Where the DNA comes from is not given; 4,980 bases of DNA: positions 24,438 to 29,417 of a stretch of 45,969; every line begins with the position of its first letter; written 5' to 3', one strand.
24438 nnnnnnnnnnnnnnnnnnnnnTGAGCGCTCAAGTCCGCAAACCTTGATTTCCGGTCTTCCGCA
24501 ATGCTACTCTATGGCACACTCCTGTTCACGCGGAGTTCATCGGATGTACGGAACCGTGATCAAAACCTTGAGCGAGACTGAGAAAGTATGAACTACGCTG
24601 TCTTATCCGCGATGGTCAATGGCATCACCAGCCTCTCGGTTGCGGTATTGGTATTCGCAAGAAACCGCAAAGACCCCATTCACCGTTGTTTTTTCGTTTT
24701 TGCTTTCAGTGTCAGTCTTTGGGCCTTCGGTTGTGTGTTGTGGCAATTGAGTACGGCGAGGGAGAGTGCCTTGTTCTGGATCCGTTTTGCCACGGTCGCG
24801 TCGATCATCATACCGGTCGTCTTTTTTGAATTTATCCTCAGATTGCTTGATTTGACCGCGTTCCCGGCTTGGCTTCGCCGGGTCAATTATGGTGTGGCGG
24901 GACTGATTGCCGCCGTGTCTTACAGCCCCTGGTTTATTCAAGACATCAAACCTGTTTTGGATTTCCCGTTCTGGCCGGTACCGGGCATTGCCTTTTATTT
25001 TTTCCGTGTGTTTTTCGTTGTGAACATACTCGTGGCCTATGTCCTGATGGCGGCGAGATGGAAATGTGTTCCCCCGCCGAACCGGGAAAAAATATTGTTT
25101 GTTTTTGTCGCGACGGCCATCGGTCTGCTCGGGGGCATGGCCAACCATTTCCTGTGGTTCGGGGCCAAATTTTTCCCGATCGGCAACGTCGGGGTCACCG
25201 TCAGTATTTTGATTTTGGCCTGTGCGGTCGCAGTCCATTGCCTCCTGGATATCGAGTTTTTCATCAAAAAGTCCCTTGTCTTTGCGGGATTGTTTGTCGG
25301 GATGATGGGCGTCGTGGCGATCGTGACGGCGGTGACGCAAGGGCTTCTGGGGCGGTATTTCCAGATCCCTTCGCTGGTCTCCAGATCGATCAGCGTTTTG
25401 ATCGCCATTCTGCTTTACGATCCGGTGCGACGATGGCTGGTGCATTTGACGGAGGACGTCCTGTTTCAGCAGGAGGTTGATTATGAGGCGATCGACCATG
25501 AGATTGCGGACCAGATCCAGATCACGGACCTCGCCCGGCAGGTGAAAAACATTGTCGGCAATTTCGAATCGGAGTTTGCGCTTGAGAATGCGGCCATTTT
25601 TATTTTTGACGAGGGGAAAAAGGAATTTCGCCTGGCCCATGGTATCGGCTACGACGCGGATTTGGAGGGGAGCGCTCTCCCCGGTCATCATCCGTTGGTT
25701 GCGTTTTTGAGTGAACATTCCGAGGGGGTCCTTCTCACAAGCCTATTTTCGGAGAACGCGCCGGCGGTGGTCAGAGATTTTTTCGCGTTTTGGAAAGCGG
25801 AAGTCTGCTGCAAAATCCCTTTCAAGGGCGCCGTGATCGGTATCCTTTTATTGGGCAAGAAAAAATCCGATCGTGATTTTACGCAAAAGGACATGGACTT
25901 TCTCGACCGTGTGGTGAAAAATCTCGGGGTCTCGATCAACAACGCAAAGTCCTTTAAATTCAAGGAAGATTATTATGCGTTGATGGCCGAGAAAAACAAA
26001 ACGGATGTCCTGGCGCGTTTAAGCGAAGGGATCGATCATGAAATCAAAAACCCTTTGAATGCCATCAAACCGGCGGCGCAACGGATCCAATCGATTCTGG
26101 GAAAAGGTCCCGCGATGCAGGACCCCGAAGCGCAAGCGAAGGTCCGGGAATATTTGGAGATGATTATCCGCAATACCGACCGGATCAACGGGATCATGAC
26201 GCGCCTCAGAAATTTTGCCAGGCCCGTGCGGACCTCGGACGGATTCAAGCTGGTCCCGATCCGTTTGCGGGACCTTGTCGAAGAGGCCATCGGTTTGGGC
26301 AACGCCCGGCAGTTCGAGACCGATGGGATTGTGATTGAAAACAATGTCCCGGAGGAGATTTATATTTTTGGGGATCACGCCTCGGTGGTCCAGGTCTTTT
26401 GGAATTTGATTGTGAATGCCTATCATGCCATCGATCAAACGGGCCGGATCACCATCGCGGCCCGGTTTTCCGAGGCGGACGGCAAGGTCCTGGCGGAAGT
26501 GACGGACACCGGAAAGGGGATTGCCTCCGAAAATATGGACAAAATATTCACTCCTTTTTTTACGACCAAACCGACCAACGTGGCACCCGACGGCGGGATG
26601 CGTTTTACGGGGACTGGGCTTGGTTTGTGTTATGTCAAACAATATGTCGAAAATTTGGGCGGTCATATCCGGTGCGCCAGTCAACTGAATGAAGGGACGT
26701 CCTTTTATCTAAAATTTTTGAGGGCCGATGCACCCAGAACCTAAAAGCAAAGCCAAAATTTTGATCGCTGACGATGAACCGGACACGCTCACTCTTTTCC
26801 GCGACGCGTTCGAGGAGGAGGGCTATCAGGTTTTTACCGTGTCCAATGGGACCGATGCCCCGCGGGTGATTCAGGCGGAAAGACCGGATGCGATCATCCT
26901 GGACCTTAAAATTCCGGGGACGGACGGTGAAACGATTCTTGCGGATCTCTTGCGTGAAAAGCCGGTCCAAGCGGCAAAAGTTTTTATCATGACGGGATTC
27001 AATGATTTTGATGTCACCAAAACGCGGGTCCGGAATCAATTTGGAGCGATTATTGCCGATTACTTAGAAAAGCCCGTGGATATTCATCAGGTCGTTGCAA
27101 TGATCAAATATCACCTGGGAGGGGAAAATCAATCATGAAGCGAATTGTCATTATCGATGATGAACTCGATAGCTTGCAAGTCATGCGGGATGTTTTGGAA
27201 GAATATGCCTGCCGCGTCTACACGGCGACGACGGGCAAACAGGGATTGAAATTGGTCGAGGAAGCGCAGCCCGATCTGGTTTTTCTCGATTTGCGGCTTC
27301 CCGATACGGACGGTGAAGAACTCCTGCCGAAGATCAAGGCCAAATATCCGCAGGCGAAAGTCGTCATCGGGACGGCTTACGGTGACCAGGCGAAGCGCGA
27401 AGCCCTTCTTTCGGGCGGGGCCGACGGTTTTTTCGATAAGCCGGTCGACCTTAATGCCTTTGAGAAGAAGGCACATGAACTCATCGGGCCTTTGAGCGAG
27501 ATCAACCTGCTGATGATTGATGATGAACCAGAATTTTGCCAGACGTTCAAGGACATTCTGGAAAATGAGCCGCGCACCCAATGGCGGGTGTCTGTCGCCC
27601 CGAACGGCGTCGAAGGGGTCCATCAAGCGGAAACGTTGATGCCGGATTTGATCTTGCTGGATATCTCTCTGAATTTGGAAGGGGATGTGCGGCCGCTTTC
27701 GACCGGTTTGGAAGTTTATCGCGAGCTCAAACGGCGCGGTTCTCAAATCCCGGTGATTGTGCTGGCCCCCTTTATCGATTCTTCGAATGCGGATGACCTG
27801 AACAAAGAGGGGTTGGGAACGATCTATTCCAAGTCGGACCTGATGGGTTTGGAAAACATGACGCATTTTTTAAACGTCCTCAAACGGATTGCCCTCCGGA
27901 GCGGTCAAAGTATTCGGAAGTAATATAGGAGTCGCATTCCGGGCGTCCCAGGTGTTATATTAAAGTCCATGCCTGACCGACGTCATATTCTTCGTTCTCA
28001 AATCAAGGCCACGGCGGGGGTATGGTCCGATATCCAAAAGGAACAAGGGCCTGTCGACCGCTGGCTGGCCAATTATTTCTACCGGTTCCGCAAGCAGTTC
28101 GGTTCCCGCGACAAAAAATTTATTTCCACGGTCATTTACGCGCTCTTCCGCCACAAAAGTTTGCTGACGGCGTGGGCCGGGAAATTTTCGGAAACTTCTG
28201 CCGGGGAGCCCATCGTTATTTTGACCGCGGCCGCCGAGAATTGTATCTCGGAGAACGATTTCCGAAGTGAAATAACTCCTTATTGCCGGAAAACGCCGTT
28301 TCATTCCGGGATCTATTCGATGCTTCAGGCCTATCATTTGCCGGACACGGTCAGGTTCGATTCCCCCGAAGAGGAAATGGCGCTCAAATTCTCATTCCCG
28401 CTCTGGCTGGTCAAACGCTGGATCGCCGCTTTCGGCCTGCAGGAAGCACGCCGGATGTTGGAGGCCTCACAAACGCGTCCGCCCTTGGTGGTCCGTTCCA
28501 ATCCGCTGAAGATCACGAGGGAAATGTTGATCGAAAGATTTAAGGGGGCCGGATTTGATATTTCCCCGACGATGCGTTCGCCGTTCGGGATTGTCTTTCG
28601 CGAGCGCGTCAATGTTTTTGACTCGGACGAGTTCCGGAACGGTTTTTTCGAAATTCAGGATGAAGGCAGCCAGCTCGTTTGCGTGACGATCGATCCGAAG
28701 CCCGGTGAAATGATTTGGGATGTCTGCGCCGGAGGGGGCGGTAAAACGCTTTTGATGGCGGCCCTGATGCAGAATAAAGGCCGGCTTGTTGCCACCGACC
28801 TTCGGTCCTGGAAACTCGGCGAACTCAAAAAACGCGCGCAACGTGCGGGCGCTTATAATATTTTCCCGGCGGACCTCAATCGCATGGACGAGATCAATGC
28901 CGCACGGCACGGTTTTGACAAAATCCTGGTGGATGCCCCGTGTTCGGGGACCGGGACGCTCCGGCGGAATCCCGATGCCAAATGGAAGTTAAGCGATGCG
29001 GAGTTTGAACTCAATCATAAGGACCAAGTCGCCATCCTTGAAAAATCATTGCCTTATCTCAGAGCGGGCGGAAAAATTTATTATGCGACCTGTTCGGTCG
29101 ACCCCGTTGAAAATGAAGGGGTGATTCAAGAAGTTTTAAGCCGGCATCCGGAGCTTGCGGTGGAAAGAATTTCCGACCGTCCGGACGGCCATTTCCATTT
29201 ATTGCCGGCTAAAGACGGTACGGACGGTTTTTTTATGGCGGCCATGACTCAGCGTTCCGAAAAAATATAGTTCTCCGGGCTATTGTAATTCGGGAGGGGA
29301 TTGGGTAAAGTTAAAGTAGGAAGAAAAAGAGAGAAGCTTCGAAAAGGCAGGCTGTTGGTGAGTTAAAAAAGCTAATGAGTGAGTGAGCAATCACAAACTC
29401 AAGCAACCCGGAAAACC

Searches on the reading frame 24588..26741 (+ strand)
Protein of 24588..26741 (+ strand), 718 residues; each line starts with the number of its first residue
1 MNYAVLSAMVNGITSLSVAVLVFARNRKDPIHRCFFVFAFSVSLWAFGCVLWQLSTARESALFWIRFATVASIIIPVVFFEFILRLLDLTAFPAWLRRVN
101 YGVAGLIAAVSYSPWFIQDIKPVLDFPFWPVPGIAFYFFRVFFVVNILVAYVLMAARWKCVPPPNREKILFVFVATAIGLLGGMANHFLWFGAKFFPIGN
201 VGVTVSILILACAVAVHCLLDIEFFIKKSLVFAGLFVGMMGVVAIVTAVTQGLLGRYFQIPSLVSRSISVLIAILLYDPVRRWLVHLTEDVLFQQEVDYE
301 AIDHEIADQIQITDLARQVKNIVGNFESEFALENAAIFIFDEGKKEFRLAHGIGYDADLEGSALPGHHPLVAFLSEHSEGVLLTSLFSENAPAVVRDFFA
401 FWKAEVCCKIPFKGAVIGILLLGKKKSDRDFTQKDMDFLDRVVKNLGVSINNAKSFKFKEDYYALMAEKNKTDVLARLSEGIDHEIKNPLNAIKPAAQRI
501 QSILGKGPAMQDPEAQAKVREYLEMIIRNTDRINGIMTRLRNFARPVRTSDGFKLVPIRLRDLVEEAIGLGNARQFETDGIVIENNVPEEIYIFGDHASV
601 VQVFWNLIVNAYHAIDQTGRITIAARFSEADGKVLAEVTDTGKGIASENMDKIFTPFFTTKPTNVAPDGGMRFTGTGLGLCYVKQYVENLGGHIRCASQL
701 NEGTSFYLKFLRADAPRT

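Call 8: search_protein_families(library=pfam, proteins=[window:24588-26741:+], max_evalue=0.001)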
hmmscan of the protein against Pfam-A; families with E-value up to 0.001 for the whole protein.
window:24588-26741:+ (718 aa): 3 families
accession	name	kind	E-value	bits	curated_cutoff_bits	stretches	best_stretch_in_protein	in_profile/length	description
PF02518.31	HATPase_c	-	2.8e-20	73.3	26.4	1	595-710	1-107/111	Histidine kinase-, DNA gyrase B-, and HSP90-like ATPase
PF16927.11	HisKA_7TM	-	2.7e-12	47.5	28.6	1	12-222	6-222/224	N-terminal 7TM region of histidine kinase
PF00512.31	HisKA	-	2.8e-08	34.1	26.9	1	477-545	4-62/66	His Kinase A (phospho-acceptor) domain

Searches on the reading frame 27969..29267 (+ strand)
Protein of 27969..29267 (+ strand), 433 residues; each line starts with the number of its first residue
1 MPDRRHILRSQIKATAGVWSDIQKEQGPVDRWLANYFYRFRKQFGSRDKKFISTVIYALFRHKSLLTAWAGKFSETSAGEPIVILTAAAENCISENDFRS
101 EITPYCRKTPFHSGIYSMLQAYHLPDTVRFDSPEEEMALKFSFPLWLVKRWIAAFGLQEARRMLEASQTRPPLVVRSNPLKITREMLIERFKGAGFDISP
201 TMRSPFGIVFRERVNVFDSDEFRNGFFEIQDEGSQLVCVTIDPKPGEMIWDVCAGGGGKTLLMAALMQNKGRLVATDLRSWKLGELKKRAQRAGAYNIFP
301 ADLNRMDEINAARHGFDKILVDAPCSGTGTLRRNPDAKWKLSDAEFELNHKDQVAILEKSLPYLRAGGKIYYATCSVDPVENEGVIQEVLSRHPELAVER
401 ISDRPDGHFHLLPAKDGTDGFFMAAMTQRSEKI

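Call 8: search_protein_families(library=pfam, proteins=[window:27969-29267:+], max_evalue=0.001)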
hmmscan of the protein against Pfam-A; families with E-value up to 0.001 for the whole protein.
window:27969-29267:+ (433 aa): 3 families
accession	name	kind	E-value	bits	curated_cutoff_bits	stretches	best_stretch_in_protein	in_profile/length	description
PF01189.24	Methyltr_RsmB-F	-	3.9e-47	160.9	27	1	240-426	3-198/199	16S rRNA methyltransferase RsmB/F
PF22458.1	RsmF-B_ferredox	-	1.9e-15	57.2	27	1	143-216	1-73/74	Methyltr_RsmF/B-like, ferredoxin-like domain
PF01209.24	Ubie_methyltran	-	0.00035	20.4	20.1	1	240-362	42-157/233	ubiE/COQ5 methyltransferase family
